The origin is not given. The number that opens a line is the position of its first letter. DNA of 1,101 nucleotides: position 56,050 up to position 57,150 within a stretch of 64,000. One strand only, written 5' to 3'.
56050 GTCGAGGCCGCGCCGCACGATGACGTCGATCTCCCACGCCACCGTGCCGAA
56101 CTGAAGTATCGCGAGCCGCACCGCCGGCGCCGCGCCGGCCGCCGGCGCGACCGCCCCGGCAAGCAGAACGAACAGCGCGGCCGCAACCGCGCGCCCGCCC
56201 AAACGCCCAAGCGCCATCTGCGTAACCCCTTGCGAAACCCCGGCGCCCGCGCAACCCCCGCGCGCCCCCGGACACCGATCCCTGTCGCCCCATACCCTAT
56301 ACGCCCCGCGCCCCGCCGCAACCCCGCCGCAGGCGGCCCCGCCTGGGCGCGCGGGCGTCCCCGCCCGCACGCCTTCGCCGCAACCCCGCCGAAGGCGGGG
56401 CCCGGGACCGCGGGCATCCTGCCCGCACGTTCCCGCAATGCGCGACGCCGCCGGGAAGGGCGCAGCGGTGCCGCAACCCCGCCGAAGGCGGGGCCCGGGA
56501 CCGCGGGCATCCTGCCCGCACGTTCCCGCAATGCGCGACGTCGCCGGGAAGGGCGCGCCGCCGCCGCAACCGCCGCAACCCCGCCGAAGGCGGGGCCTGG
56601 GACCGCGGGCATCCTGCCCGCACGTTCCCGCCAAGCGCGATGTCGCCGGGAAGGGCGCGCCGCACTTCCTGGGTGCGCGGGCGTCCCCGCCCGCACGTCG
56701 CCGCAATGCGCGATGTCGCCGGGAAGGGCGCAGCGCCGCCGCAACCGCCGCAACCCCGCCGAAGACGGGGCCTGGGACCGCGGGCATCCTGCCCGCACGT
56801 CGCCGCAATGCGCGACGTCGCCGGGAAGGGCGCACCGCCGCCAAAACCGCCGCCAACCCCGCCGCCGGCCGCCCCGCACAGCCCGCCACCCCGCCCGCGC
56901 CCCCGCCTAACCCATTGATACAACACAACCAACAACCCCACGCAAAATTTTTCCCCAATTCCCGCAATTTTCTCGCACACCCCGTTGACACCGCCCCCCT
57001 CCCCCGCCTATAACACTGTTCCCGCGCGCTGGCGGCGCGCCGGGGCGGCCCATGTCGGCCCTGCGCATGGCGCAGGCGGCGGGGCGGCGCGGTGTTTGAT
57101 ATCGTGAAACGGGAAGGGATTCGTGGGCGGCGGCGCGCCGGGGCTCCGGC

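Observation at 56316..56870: Dispersed family of GC-rich palindromic REP-like repeats, with tandem arrays bracketing the rRNA operon on both sides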

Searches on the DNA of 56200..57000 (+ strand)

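Call 14: search_rna_families(source=window, start=56200, end=57000, threshold=evalue, max_evalue=10)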
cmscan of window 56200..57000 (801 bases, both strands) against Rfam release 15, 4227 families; matches with E-value up to 10: 5.
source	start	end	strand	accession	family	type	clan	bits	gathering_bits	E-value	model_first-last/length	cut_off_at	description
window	56705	56788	-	RF02791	CcsR1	Gene; sRNA;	-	16.5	65.3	0.3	1-83/83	no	Conserved CCUCCUCCC motif stress-induced RNA 1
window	56721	56752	+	RF01074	RF_site1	Cis-reg; frameshift_element;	-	15.1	40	7.2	1-40/40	no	Putative RNA-dependent RNA polymerase ribosomal frameshift site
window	56575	56675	-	RF02144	rsmX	Gene;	CL00106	14.7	56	4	1-114/114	no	rsmX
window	56678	56693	+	RF01340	CRISPR-DR29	Gene; CRISPR;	-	14.4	39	7.9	8-23/37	no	CRISPR RNA direct repeat element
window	56530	56613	-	RF02791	CcsR1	Gene; sRNA;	-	12.9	65.3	3.4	1-83/83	no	Conserved CCUCCUCCC motif stress-induced RNA 1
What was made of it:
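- There are weak minus-strand Rfam matches: rsmX at E = 4 and CcsR1 at E = 0.3 (call 14).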

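Call 17: search_dna_similar(query=window:56370-56680:+, collection=plasmids, mode=distant, max_rows=30)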
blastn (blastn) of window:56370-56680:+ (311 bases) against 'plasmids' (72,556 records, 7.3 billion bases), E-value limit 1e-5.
No match.
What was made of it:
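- Tried and rejected: A search with array 1 found no match (call 17).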
